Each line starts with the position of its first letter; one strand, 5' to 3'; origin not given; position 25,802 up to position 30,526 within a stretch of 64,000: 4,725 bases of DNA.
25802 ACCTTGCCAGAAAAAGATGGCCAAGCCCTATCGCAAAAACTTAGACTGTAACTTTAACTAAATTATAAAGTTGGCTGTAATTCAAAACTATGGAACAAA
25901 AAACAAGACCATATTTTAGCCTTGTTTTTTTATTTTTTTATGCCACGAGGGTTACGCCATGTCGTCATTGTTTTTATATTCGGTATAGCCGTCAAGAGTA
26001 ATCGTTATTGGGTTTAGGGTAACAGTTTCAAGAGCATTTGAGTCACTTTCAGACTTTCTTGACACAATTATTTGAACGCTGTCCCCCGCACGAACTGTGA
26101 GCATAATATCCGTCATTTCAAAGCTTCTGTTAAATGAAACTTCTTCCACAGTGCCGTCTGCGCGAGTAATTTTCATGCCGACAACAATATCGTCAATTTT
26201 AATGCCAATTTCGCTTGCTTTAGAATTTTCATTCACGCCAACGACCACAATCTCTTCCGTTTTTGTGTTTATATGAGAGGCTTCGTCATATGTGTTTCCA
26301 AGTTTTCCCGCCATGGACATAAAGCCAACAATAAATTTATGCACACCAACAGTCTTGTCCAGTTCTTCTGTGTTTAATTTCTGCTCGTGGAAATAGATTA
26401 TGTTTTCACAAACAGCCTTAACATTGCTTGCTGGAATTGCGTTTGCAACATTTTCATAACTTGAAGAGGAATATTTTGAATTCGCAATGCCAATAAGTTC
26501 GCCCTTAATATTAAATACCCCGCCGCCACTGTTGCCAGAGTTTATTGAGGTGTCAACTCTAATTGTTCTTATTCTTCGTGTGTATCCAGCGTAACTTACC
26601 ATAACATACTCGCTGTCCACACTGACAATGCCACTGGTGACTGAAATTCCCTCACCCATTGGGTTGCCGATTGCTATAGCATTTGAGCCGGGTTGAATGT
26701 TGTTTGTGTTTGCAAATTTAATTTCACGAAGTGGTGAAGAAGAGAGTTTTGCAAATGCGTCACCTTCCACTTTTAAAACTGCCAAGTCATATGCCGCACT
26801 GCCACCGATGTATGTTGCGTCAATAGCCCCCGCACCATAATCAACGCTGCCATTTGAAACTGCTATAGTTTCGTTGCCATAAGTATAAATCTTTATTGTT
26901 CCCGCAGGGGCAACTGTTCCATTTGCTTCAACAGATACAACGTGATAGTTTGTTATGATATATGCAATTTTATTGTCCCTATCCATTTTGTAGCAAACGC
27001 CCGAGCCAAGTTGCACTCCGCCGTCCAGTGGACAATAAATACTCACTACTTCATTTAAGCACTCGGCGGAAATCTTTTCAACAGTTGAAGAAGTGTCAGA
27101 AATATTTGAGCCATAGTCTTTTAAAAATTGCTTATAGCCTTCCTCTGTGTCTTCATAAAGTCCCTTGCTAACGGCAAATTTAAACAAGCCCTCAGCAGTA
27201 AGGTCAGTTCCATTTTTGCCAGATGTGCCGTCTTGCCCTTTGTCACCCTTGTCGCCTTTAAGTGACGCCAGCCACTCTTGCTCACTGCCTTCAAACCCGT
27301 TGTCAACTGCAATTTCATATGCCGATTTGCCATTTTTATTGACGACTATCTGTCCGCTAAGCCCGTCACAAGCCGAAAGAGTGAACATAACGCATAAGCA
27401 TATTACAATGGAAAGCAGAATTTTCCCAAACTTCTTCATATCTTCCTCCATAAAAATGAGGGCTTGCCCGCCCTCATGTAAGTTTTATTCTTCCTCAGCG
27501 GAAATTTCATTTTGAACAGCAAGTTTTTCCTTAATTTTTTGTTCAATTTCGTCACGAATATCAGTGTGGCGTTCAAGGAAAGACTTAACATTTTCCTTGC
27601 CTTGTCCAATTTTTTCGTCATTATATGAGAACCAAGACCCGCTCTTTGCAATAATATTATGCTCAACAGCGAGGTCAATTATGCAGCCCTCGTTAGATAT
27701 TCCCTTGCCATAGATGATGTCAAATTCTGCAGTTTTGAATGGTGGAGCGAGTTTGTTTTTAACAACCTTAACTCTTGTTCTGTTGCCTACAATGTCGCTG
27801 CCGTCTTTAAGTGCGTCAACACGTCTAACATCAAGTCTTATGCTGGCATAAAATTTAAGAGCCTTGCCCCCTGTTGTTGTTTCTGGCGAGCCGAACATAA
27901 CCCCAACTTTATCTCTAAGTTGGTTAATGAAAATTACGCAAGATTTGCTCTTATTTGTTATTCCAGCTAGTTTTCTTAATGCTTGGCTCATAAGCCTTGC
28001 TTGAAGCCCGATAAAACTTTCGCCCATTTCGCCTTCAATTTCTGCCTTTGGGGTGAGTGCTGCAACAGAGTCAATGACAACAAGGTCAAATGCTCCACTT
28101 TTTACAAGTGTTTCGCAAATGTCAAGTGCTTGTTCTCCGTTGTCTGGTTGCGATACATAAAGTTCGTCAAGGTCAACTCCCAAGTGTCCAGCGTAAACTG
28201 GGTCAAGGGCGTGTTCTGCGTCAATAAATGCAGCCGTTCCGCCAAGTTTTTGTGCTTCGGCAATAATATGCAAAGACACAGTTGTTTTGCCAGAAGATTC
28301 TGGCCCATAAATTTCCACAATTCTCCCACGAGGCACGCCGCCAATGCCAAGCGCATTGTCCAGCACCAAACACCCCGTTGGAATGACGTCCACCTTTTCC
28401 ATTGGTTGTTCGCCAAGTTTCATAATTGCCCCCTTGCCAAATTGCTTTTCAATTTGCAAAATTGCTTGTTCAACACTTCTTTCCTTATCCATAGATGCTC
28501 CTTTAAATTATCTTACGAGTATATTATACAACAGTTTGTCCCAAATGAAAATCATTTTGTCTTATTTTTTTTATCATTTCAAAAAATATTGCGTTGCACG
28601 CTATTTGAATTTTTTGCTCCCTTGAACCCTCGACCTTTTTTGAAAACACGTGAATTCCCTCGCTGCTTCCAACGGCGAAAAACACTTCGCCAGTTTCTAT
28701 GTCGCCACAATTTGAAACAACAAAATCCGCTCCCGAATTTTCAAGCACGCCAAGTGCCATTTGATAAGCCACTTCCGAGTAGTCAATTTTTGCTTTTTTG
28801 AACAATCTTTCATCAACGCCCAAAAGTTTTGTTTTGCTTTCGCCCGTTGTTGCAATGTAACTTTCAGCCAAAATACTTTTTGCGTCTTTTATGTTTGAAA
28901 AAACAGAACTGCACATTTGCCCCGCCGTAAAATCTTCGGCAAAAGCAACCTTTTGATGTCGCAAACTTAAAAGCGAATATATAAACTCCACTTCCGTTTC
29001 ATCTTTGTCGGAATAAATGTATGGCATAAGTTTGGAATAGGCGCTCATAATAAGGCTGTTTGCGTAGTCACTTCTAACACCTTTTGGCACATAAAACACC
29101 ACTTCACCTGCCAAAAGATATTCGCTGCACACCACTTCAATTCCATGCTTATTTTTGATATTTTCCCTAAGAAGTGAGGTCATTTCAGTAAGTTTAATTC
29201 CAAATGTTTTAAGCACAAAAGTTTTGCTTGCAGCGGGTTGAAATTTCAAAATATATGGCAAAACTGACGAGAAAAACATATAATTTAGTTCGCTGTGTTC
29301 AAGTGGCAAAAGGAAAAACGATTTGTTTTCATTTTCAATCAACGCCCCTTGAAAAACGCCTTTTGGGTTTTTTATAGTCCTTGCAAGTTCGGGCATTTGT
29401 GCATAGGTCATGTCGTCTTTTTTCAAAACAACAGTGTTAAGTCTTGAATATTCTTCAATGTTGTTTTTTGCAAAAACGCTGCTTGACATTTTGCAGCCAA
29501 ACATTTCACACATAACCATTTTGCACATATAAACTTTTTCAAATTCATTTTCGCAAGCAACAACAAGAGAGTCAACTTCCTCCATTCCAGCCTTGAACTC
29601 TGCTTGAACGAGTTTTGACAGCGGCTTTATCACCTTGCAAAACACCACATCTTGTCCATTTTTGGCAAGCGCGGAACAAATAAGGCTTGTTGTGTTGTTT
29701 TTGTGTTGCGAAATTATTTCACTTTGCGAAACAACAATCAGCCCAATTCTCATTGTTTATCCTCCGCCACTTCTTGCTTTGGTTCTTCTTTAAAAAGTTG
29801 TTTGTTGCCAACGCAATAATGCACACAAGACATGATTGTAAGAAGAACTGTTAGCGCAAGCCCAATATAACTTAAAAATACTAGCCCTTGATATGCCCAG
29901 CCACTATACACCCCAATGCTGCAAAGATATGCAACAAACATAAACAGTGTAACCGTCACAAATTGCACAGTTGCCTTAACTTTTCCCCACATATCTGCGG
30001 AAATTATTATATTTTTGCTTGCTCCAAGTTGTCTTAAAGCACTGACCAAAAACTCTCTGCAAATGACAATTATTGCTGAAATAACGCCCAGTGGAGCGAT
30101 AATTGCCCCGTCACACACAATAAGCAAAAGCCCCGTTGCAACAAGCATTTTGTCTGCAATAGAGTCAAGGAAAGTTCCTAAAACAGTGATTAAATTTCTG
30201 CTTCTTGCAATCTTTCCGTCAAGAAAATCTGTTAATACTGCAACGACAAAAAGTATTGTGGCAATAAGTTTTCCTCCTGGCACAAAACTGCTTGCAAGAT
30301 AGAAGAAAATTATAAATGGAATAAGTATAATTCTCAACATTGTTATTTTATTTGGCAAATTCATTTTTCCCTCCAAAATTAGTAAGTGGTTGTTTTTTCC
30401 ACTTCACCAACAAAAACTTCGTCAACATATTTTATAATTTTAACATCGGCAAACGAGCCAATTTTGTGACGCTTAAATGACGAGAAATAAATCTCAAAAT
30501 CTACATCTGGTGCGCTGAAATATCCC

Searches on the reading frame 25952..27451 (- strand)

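Call 26: search_protein_families(library=pfam, proteins=[window:25952-27451:-], max_evalue=0.00001)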
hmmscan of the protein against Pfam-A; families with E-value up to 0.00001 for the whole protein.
window:25952-27451:- (499 aa): 2 families
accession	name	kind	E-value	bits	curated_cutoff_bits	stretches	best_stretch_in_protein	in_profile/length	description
PF13365.12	Trypsin_2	-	7.1e-22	79.1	27.6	1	149-322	1-144/144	Trypsin-like peptidase domain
PF00089.32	Trypsin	-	8.2e-11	42.6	20.6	1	164-345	36-217/220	Trypsin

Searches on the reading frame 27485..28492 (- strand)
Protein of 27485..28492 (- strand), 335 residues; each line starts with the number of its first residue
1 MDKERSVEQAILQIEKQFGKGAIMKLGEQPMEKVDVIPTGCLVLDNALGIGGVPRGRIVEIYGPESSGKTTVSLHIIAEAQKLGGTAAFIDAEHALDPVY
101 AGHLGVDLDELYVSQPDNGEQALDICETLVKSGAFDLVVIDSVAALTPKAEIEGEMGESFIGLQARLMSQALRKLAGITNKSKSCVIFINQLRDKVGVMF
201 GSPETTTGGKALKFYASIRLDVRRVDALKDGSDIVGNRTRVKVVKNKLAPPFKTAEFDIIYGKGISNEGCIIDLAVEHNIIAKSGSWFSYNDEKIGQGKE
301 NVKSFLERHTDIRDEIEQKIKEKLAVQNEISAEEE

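Call 26: search_protein_families(library=pfam, proteins=[window:27485-28492:-], max_evalue=0.00001)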
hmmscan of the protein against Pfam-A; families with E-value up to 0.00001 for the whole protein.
window:27485-28492:- (335 aa): 4 families
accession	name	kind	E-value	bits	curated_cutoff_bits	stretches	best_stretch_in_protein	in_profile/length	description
PF00154.27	RecA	-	7.1e-139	462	27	1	6-266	2-262/262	recA bacterial DNA recombination protein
PF21096.2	RecA_C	-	9.1e-28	96.6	27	1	269-324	1-56/57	RecA C-terminal domain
PF08423.17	Rad51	-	2e-09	37.6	22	1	36-224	7-211/244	Rad51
PF06745.19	ATPase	-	3.7e-08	33.4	26.6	1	37-112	1-78/231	KaiC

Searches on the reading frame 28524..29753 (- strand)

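Call 26: search_protein_families(library=pfam, proteins=[window:28524-29753:-], max_evalue=0.00001)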
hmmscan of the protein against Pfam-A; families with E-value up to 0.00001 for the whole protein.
window:28524-29753:- (409 aa): 1 family
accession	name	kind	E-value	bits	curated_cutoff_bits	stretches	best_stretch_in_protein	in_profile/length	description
PF02464.23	CinA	-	1.4e-15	57.7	23.5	1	256-390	6-148/155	Competence-damaged protein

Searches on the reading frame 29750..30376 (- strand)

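Call 26: search_protein_families(library=pfam, proteins=[window:29750-30376:-], max_evalue=0.00001)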
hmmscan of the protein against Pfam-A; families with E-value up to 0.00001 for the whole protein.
window:29750-30376:- (208 aa): 1 family
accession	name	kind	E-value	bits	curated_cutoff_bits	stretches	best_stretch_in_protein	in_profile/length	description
PF01066.26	CDP-OH_P_transf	-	4.8e-35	121.6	22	1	5-162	1-138/152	CDP-alcohol phosphatidyltransferase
